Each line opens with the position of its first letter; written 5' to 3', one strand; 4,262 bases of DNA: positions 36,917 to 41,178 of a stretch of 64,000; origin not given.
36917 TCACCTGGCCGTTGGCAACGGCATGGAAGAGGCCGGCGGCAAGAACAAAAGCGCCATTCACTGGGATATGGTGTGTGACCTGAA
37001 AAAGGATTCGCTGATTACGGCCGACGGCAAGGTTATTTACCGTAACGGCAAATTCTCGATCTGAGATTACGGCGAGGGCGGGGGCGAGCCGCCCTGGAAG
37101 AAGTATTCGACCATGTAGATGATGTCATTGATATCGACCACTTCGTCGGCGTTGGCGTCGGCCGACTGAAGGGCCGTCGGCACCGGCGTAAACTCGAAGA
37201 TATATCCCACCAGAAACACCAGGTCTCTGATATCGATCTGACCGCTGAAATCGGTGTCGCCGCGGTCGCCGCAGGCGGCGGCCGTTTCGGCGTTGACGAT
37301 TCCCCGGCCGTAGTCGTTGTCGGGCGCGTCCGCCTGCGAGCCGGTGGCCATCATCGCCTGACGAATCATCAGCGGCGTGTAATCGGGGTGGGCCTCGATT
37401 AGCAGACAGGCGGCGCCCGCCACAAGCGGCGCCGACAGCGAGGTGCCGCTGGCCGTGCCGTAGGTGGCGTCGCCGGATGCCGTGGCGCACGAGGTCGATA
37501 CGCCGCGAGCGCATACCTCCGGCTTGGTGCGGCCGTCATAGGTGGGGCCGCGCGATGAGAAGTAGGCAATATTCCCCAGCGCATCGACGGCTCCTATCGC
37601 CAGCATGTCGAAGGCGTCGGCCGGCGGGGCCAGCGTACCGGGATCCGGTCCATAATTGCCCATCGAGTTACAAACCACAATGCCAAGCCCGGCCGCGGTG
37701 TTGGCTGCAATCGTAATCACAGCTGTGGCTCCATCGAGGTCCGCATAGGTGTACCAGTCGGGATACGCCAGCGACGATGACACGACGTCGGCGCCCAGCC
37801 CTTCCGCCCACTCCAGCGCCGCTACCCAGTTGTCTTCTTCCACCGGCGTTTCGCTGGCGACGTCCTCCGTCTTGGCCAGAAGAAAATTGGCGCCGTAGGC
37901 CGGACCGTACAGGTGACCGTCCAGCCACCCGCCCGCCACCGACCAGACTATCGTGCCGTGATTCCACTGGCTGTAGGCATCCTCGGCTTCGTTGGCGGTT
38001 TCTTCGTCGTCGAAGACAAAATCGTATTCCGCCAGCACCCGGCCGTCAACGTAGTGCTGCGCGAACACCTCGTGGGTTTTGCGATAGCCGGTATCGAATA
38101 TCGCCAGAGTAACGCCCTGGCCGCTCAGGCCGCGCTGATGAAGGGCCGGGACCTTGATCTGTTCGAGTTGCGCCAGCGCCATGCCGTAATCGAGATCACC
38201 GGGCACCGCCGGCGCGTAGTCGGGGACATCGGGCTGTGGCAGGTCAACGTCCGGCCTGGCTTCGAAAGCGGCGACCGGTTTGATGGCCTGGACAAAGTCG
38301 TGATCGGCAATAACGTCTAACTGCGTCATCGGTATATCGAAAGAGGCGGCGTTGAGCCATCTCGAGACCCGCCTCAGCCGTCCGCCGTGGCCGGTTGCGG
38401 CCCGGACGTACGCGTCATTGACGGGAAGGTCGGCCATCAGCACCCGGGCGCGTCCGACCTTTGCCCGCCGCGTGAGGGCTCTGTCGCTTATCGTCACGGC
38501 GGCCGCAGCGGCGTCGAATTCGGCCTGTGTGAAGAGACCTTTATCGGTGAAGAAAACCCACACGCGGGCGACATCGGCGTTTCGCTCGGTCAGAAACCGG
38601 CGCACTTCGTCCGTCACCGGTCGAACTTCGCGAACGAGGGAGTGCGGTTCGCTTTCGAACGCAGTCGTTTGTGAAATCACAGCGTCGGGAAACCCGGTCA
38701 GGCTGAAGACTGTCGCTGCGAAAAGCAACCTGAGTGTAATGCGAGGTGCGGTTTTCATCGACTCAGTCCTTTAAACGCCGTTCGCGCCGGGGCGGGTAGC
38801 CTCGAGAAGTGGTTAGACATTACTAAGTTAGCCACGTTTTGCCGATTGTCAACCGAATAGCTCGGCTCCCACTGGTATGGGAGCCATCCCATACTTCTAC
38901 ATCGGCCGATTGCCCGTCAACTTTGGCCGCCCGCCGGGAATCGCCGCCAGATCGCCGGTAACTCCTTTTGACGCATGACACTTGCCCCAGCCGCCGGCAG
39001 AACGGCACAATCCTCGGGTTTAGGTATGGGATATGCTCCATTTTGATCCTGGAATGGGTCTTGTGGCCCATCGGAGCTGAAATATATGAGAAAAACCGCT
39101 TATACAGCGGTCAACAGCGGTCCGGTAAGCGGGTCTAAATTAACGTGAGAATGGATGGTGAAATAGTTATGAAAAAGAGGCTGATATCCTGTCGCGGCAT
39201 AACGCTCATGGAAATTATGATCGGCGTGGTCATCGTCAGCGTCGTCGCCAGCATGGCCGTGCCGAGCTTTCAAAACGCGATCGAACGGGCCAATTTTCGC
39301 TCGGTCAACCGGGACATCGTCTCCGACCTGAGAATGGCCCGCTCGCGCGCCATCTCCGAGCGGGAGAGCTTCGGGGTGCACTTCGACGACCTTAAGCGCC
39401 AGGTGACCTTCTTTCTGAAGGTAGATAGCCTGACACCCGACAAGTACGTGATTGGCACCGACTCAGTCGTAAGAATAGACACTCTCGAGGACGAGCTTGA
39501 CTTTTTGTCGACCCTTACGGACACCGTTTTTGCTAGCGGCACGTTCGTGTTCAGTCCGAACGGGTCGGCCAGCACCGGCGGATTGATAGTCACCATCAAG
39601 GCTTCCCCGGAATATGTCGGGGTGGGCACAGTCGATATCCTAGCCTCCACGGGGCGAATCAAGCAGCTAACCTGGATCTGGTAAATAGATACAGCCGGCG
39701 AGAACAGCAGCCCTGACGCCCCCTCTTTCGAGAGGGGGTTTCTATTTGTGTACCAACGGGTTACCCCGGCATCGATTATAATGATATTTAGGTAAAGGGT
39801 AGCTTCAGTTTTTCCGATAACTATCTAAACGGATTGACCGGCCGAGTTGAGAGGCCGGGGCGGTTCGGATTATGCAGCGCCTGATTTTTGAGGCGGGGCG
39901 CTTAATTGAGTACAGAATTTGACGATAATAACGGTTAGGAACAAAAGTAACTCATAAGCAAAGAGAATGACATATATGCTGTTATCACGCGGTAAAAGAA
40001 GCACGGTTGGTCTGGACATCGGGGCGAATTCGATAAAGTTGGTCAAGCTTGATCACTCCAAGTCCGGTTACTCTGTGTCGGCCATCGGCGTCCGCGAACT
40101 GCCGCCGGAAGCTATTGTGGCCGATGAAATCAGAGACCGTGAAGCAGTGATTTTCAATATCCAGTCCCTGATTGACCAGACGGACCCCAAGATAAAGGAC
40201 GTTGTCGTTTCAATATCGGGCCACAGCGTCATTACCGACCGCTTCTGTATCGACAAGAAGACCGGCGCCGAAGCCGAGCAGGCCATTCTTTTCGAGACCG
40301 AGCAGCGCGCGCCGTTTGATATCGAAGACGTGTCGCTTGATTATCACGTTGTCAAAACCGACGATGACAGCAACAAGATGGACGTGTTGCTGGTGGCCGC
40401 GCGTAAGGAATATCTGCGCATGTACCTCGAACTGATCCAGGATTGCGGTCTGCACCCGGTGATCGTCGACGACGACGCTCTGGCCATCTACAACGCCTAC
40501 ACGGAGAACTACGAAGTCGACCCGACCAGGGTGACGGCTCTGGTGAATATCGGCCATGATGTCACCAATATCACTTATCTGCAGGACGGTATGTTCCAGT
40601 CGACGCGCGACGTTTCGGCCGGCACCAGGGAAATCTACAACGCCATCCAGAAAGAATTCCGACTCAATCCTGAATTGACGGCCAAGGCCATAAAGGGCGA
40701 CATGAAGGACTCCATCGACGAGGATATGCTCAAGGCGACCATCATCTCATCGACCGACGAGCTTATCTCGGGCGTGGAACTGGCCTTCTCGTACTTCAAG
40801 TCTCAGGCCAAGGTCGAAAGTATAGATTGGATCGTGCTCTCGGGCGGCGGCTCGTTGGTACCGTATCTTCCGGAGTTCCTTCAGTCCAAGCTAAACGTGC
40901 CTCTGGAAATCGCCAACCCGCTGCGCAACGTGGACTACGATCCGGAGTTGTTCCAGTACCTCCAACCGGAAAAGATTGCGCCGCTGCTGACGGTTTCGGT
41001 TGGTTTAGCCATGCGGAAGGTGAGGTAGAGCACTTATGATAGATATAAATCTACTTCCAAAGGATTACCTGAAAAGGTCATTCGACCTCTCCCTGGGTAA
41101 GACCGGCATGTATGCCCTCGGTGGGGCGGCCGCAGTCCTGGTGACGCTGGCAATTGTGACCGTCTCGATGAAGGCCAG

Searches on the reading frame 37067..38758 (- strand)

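Call 49: search_protein_families(library=pfam, proteins=[window:37067-38758:-], max_evalue=0.0001)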
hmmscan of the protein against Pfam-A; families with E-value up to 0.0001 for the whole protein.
window:37067-38758:- (563 aa): 1 family
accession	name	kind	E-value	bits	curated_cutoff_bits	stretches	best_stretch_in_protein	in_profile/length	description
PF00082.27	Peptidase_S8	-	9.7e-39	133.8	21.8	1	213-486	1-288/288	Subtilase family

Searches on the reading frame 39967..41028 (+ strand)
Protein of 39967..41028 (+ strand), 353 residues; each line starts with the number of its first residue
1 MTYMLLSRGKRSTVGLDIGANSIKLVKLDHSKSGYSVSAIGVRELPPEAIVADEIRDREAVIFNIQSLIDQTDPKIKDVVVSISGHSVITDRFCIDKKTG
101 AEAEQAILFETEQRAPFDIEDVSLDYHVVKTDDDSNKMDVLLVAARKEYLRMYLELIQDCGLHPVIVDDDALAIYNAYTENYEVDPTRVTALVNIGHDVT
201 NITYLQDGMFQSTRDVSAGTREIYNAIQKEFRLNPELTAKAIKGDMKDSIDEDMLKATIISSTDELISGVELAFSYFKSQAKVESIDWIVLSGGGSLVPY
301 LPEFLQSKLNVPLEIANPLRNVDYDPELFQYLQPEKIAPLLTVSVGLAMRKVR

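Call 50: search_protein_families(library=pfam, proteins=[window:39967-41028:+], max_evalue=0.0001)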
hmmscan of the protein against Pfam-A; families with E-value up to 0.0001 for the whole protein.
window:39967-41028:+ (353 aa): 2 families
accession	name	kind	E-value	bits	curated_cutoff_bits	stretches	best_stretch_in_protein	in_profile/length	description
PF11104.14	PilM_2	-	6.7e-53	180.2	27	1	15-351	1-339/340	Type IV pilus assembly protein PilM;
PF14450.12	FtsA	-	1.4e-06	29.1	31.8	1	191-319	1-113/127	Cell division protein FtsA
